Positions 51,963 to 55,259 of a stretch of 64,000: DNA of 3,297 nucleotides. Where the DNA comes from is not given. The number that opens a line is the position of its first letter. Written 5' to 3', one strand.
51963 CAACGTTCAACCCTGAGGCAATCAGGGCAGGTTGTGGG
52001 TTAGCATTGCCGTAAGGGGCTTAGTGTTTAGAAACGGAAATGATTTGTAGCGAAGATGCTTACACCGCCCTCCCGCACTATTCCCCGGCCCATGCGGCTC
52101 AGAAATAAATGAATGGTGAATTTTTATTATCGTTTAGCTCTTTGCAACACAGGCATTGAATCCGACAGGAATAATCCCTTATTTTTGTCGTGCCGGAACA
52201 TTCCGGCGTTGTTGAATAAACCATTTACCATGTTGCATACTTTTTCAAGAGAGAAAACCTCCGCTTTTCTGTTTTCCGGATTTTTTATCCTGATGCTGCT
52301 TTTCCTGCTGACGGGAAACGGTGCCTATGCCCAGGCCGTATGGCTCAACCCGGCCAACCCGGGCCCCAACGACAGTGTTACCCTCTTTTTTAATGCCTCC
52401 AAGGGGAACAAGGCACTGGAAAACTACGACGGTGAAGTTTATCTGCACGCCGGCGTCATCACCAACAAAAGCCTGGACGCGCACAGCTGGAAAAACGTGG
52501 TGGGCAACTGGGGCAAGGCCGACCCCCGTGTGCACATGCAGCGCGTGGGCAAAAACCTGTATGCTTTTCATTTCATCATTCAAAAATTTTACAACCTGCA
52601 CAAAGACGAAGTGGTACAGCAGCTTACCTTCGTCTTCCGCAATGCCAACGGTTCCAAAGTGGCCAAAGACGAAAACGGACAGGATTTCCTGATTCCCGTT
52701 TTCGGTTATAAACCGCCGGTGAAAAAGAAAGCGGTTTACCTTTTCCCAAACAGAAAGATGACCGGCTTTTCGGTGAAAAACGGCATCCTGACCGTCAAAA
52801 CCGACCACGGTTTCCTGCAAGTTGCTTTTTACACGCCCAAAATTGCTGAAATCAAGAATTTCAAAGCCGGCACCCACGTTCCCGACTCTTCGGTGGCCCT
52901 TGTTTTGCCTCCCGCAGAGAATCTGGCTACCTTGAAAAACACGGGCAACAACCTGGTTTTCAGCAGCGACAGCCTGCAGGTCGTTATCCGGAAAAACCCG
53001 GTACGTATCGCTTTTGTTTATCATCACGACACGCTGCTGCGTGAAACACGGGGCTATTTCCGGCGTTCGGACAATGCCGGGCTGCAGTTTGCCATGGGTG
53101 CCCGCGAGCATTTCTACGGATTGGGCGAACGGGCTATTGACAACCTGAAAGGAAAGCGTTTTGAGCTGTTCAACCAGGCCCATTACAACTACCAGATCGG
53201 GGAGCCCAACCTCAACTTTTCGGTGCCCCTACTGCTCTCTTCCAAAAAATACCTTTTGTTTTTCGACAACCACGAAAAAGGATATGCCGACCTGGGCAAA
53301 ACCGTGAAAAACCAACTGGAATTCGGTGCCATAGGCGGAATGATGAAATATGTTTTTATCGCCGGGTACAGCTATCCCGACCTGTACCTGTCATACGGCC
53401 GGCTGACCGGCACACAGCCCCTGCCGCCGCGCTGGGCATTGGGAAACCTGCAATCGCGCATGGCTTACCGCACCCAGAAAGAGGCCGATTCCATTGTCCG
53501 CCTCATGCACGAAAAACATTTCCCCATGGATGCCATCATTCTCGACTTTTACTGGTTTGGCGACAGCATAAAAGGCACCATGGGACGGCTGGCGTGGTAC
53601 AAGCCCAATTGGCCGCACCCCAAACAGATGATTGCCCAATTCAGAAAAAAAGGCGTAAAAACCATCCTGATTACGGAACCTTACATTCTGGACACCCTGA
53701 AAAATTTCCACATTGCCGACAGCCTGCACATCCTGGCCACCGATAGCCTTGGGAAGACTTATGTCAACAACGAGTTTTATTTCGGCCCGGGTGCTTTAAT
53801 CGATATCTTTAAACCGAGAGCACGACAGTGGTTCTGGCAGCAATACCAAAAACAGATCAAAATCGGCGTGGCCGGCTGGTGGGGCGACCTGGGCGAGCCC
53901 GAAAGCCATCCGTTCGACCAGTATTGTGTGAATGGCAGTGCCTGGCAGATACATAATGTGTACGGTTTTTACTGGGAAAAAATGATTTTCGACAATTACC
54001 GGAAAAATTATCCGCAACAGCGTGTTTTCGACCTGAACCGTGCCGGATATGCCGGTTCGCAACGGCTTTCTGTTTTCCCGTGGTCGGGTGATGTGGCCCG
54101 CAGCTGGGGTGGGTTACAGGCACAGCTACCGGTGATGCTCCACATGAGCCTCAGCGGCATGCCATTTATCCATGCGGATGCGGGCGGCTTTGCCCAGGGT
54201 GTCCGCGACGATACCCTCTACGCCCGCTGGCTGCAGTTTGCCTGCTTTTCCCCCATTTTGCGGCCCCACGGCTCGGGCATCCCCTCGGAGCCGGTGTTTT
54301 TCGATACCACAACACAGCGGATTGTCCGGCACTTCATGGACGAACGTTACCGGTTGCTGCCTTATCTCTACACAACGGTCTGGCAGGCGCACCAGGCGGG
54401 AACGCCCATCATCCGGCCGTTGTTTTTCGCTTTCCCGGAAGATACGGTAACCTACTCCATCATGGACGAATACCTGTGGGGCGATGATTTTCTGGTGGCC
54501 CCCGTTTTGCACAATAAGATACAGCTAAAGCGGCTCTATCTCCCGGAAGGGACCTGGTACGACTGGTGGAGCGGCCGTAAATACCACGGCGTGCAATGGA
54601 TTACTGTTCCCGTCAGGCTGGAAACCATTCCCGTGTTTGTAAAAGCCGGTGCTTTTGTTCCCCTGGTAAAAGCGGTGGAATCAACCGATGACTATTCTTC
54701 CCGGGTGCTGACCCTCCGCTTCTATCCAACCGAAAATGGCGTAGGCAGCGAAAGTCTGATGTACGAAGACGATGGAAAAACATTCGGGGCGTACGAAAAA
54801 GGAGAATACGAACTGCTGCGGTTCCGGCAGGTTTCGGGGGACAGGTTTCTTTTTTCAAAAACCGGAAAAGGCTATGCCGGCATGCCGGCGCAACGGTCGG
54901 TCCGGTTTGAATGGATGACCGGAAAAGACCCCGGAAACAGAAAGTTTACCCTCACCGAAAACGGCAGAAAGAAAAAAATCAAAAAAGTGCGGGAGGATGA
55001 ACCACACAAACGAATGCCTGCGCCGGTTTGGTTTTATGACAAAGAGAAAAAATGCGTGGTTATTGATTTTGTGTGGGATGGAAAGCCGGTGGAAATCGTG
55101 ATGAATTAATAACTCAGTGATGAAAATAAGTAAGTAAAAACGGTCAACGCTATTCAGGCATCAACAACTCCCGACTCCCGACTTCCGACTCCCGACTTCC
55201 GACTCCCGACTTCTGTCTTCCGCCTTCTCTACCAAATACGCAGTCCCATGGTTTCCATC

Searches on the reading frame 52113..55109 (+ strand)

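Call 59: search_protein_families(library=pfam, proteins=[window:52113-55109:+], max_evalue=0.00001)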
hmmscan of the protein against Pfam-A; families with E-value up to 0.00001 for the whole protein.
window:52113-55109:+ (998 aa): 5 families
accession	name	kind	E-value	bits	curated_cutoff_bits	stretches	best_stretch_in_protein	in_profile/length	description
PF01055.32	Glyco_hydro_31_2nd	-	2.8e-84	283.7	23.5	1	436-754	2-327/328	Glycosyl hydrolases family 31 TIM-barrel domain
PF21365.3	Glyco_hydro_31_3rd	-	6.3e-28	97.5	24.4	1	763-847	1-85/87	Glycosyl hydrolase family 31 C-terminal domain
PF13802.12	Gal_mutarotas_2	-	8.6e-19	69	27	1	235-393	2-184/184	Glycosyl hydrolase 31 N-terminal galactose mutarotase-like domain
PF17137.9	DUF5110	-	2.4e-11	44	27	1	866-935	2-69/71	Domain of unknown function (DUF5110)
PF16328.11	DUF4961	-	2.2e-08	34.1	27.1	1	74-182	182-281/283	Domain of unknown function (DUF4961)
